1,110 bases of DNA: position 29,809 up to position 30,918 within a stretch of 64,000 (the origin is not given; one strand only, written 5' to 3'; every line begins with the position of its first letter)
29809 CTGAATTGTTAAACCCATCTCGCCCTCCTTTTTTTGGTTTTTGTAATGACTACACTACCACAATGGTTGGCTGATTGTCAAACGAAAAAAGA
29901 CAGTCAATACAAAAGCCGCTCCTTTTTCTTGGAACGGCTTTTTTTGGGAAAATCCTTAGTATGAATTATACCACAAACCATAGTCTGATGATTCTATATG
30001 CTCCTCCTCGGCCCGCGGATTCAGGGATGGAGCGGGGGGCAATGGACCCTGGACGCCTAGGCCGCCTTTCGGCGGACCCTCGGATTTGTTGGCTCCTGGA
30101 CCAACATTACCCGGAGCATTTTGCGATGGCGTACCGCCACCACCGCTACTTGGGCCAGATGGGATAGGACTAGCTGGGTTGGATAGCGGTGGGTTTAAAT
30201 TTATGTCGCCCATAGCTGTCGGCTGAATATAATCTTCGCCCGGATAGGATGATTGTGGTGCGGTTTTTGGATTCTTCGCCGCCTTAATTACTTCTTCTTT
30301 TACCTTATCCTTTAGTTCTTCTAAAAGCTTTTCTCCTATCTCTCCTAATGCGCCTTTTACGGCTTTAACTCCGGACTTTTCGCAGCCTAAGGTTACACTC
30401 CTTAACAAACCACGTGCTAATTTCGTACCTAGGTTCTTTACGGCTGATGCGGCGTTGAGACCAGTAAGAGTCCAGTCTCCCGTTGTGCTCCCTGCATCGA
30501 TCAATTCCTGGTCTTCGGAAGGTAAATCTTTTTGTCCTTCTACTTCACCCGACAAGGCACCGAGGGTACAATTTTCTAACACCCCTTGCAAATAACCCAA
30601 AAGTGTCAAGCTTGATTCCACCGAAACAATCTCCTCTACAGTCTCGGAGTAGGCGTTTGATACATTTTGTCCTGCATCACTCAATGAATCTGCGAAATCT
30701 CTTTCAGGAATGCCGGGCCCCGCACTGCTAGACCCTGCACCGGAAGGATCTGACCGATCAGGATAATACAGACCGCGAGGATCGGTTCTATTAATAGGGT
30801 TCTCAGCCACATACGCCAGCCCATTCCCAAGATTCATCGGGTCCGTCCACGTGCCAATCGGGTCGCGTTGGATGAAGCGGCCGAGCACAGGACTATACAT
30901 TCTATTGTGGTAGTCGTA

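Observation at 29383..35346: Giant membrane-anchored RHS/YD-repeat polymorphic toxin with candidate downstream immunity gene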

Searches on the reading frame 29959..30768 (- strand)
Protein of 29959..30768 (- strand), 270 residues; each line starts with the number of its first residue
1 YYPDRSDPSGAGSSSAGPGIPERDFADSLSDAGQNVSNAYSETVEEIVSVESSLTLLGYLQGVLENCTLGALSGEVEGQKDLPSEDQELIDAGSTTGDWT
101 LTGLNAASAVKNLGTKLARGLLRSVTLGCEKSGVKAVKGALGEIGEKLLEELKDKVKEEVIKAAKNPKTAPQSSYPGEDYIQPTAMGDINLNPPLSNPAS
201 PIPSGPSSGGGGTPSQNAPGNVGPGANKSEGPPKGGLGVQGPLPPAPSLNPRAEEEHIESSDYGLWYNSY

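Call 7: find_homologous_proteins(query=window:29959-30768:-, max_evalue=0.01)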
Query seq(270 aa): 2332 candidates shared short words with the query, none scored E <= 0.01.

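Call 26: search_protein_representatives(protein=window:29959-30768:-)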
Query: 270 residues. Proteins with E-value up to 0.001 (for the whole library): 1; up to 1e-10: 1; up to 1e-30: 1. The best 1 are listed.
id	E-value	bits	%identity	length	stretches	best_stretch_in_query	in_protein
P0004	1.4e-168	576.2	100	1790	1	1-270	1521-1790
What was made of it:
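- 29959..30768 (-): C-terminal cargo (residues 1521-1790, 270 aa). It is a sequence orphan with foreign codon composition: a predicted helical part (~1542-1685) followed by a Pro/Gly/Ser-rich tail ending in an acidic and aromatic stretch. No homologue (calls 7, 26).
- On RHS/YD-repeat polymorphic toxins: No homologue exists elsewhere (calls 7, 26).
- The tail has no homologue in 5.8 billion clusters or 1.84 billion representatives (calls 7, 26).
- Tried and rejected: The tail gave nothing in the word-indexed search and only itself in the exhaustive search (calls 7, 26).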

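Call 30: find_homologous_proteins(query=P0004, max_evalue=1e-20)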
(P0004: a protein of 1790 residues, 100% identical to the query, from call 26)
Query P0004 (1790 aa): 4490 proteins with E <= 1e-20 among 8000 candidates; the best 120 are listed.
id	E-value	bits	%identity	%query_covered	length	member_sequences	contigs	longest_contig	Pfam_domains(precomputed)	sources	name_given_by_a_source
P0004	0.0e+0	4091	100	100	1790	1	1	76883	PF05593.20,PF25023.2,PF20148.5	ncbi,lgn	-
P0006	0.0e+0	1690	55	79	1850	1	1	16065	PF05593.20,PF25023.2,PF20148.5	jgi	jgi:RHS repeat-associated protein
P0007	0.0e+0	1309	46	81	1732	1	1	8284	PF05593.20,PF25023.2,PF20148.5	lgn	-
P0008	0.0e+0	1226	45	80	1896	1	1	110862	PF05593.20,PF25023.2,PF20148.5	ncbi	ncbi:MAG: RHS repeat-associated core domain-containing protein [Candidatus Omnitrophota bacterium]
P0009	0.0e+0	1109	43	78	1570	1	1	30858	PF05593.20,PF25023.2,PF20148.5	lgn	-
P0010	1.2e-266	907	39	80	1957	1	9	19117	PF05593.20,PF25023.2,PF20148.5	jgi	jgi:RHS repeat-associated protein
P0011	8.2e-254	864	38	70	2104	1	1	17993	PF05593.20,PF25023.2,PF20148.5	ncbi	ncbi:MAG: RHS repeat-associated core domain-containing protein [Planctomycetota bacterium]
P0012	5.9e-243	828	36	68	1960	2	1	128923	PF05593.20,PF25023.2,PF20148.5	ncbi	ncbi:MAG: RHS repeat-associated core domain-containing protein [Candidatus Brocadiia bacterium]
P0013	2.2e-238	813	37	79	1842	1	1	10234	PF05593.20,PF25023.2,PF20148.5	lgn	-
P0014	5.0e-236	805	37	77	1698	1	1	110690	PF05593.20,PF25023.2,PF20148.5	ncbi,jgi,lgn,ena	-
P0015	9.4e-235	801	36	81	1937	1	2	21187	PF07591.16,PF05593.20,PF05826.18,PF25023.2,PF20148.5,PF14890.12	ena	-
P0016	2.4e-234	800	37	79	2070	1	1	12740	PF01833.31,PF05593.20,PF25470.2,PF25023.2,PF20148.5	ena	-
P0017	7.9e-233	795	37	80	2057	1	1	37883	PF05593.20,PF13385.14,PF25023.2,PF20148.5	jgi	jgi:RHS repeat-associated protein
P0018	3.8e-232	792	37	80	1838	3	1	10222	PF05593.20,PF25023.2,PF20148.5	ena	-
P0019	2.0e-226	773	36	82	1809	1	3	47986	PF05593.20,PF25023.2,PF20148.5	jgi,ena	jgi:RHS repeat-associated protein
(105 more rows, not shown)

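Call 34: search_protein_families(library=pfam, proteins=[window:29959-30768:-], max_evalue=10)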
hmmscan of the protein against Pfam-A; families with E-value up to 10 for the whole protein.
window:29959-30768:- (270 aa): 0 families

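Call 35: search_solved_structures(query=window:29959-30768:-, max_evalue=10)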
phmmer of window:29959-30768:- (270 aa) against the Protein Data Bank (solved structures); distinct sequences matched with E-value up to 10: 3.
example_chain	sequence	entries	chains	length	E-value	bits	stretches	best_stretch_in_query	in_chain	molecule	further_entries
2ziu_A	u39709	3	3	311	0.15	15.3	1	11-86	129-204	Mus81 protein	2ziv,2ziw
1t3v_A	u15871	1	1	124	1.5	11.9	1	110-158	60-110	conserved hypothetical protein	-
1o13_A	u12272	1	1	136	1.8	11.7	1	110-158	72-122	probable NifB protein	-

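Call 37: find_encoding_contigs(protein=P0006, flank=8000, max_places=2)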
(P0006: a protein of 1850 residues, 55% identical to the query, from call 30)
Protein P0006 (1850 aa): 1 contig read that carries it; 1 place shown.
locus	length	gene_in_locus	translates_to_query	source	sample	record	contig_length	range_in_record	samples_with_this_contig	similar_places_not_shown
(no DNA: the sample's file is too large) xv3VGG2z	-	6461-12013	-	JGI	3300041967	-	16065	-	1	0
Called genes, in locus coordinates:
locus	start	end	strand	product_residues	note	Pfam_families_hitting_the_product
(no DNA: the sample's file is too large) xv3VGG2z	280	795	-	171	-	-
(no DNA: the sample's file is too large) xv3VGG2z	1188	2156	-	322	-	-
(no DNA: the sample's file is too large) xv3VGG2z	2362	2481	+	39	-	-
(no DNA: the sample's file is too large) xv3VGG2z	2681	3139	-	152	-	-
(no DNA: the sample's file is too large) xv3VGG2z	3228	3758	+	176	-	PF13635:DUF4143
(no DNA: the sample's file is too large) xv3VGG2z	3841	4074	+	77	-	-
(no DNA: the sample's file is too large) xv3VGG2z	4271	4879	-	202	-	PF06114:Peptidase_M78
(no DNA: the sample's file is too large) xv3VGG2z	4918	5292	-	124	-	PF13560:HTH_31, PF01381:HTH_3 (weak)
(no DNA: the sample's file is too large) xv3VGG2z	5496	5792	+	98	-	-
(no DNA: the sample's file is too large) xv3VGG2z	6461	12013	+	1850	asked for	PF20148:DUF6531, PF05593:RHS_repeat (faint), PF25023:TEN_YD-shell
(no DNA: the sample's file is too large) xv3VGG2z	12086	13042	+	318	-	-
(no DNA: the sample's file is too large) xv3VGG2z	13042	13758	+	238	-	PF01863:YgjP-like, PF10263:SprT-like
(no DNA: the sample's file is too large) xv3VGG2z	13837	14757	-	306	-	PF13391:HNH_2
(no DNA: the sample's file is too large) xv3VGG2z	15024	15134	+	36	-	PF02560:Cyanate_lyase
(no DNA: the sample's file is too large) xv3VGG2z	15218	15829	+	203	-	PF01545:Cation_efflux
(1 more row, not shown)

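Call 38: find_encoding_contigs(protein=P0007, flank=8000, max_places=2)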
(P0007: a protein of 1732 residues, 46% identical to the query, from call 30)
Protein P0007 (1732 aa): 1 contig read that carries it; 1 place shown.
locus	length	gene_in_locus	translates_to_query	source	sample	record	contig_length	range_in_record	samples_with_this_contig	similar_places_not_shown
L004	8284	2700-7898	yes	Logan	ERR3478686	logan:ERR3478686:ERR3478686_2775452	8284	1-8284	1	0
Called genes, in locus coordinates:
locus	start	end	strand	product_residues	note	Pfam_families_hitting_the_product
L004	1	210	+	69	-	?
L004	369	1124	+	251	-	PF08843:AbiEii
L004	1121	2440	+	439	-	PF01381:HTH_3, PF13560:HTH_31 (weak)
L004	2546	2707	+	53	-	-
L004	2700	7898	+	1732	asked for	PF20148:DUF6531, PF25023:TEN_YD-shell (weak), PF05593:RHS_repeat (weak), PF25023:TEN_YD-shell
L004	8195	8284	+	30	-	?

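Call 39: find_encoding_contigs(protein=P0009, flank=8000, max_places=2)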
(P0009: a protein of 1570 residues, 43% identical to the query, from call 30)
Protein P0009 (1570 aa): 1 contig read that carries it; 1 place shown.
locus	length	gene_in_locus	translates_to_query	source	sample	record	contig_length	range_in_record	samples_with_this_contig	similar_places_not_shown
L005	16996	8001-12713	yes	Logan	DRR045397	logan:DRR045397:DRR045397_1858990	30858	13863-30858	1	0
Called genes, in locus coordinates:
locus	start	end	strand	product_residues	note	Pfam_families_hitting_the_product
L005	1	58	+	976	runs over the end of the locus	PF00069:Pkinase, PF07714:PK_Tyr_Ser-Thr, PF03109:ABC1 (weak)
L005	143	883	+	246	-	PF10988:DUF2807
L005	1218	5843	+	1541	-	PF13424:TPR_12, PF13374:TPR_10, PF13424:TPR_12, PF24885:TPR_NPHP3, PF24885:TPR_NPHP3, PF13424:TPR_12, PF13424:TPR_12, PF24885:TPR_NPHP3, +30 more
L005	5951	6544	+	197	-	PF08281:Sigma70_r4_2, PF04545:Sigma70_r4 (weak)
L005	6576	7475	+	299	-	PF14326:DUF4384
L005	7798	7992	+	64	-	-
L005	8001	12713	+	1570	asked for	PF20148:DUF6531 (weak), PF25023:TEN_YD-shell, PF05593:RHS_repeat (weak), PF25023:TEN_YD-shell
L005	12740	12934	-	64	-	-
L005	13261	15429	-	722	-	PF02629:CoA_binding, PF00549:Ligase_CoA, PF00285:Citrate_synt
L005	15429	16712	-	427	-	PF08442:ATP-grasp_2, PF13549:ATP-grasp_5 (weak), PF24948:Citrate_synth_N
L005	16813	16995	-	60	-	?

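Call 43: predict_structure(protein=window:29959-30768:-)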
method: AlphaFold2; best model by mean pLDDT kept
length: 270 residues; sequences in the alignment: 1
mean_pLDDT: 43.4   pTM: 0.24
mean pLDDT of the five models: 43.4, 38.0, 37.6, 37.5, 32.2
residues with pLDDT >= 90: 0; 70-90: 0; 50-70: 34; < 50: 236
segments of 3 or more residues with pLDDT < 50: 1-5, 7-23, 31-56, 58-60, 62-118, 120-138, 151-153, 163-197, 202-223, 225-231, 235-238, 249-261, 266-270
pLDDT, mean of each block of 10 residues (from residue 1): 45 44 49 40 38 44 44 35 36 34 34 47 43 46 51 52 44 42 45 43 43 43 42 48 52 45 43
secondary structure, 60 per line:
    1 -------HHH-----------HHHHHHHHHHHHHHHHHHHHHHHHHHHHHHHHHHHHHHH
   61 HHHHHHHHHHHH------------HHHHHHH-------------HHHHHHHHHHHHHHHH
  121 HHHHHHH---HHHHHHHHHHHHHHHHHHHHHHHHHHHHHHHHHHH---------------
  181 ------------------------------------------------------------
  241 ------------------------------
elements in order: H22-72 H85-91 H105-127 H131-165
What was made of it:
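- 29959..30768 (-): AF2 pLDDT 43 (call 43).
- On RHS/YD-repeat polymorphic toxins: The AF2 model has pLDDT 43 (call 43), so no fold search was attempted.
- Checked: The middle ~145 residues are predicted helical, at low confidence (call 43).
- The tail has no recognisable fold (AF2 pLDDT 43, call 43), and about 100 of its 270 residues are low-complexity Pro/Gly/Ser. About 100 residues are low-complexity, and no toxin fold or family was found (calls 34, 35, 43).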

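Call 54: search_solved_structures(query=P0004, max_evalue=1e-10)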
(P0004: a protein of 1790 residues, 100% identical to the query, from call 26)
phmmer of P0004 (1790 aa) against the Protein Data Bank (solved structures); distinct sequences matched with E-value up to 1e-10: 14.
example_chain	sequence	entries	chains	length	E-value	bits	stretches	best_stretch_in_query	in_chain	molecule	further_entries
8h8a_A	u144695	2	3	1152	8.9e-33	116.4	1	988-1519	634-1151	Putative Rhs-family protein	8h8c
8h8b_A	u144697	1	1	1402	4.8e-31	110.7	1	1006-1493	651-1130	Putative Rhs-family protein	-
7q97_A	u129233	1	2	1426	1.2e-25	92.9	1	935-1521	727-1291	Rhs family protein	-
8qja_A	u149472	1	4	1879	7.3e-24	86.9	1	962-1519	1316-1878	Putative type VI secretion system YD repeat-containing Rhs element Vgr protein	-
8cp6_B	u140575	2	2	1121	2.4e-18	68.6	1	756-1110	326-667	Toxin protein Tse5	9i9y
8qjc_A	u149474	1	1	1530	4.2e-15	57.9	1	940-1529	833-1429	T6SS-associated Rhs core and toxin domain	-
8qjb_A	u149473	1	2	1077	5.1e-15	57.6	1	940-1520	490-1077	T6SS-associated Rhs core domain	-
8fjp_A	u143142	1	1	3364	1.1e-14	56.4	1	1377-1519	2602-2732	salivary gland surface protein 1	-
8qjd_A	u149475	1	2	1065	1.4e-14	56.2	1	940-1520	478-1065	Salmonella bongori Rhs core domain (residues 360-1420)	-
8uy4_A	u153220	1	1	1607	7.6e-14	53.7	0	945-1370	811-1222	Tse15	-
7pq5_L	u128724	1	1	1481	6.8e-13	50.5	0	875-1062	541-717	Tre23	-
8uxt_A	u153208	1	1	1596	1.4e-12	49.5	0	945-1370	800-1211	Tse15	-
9on3_A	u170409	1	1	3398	3.5e-12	48.2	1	1394-1519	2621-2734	SGS4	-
9pt5_A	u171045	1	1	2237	3.2e-11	45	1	1164-1527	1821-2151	Teneurin-like protein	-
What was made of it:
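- The closest solved relatives are all Rhs cocoons: 8H8A, 7Q97, 8QJA, Tse5, Tse15 (call 54).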

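Call 66: search_protein_families(library=phrogs, proteins=[window:29959-30768:-], max_evalue=1)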
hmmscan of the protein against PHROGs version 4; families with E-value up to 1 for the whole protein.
window:29959-30768:- (270 aa): 1 family
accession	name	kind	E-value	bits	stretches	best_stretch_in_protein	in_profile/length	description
phrog_2839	-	tail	0.18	11.2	1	66-145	86-167/581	tail sheath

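Call 67: search_protein_families(library=padloc, proteins=[window:29959-30768:-], max_evalue=1)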
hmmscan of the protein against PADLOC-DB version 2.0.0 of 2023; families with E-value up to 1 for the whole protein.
window:29959-30768:- (270 aa): 0 families
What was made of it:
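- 29959..30768 (-): No family or PDB hit (calls 34, 35, 66, 67).
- On RHS/YD-repeat polymorphic toxins: No family or PDB hit was found (calls 34, 35, 66, 67).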

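Call 73: find_encoding_contigs(protein=P0008, flank=6000, max_places=1)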
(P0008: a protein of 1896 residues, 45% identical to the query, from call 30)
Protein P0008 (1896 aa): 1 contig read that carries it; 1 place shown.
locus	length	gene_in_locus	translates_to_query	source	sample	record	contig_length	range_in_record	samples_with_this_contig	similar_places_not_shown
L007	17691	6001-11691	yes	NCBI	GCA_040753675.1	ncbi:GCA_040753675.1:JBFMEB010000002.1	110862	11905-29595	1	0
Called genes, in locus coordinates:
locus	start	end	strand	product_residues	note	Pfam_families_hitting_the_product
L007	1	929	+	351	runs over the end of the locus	PF13489:Methyltransf_23 (weak), PF01209:Ubie_methyltran, PF08123:DOT1 (faint), PF13847:Methyltransf_31, PF08241:Methyltransf_11, PF08242:Methyltransf_12, PF13649:Methyltransf_25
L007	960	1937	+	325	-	PF00102:Y_phosphatase (weak), PF22785:Tc-R-P, PF00782:DSPc, PF22784:PTP-SAK (weak)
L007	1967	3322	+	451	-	PF01841:Transglut_core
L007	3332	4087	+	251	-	PF01135:PCMT, PF01209:Ubie_methyltran, PF02353:CMAS (weak), PF13489:Methyltransf_23, PF13847:Methyltransf_31, PF08241:Methyltransf_11, PF08242:Methyltransf_12, PF13649:Methyltransf_25, +1 more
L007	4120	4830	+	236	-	PF00970:FAD_binding_6 (weak), PF00175:NAD_binding_1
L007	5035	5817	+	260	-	PF14528:LAGLIDADG_3 (weak)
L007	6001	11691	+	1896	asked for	PF20148:DUF6531, PF05593:RHS_repeat (weak), PF25023:TEN_YD-shell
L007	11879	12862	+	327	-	-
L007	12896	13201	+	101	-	-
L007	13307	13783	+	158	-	PF00383:dCMP_cyt_deam_1, PF14437:MafB19-deam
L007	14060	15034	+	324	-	-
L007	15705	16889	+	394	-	PF00476:DNA_pol_A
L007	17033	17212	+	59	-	-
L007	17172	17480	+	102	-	PF11171:DUF2958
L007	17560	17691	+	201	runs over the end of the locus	PF01966:HD (faint)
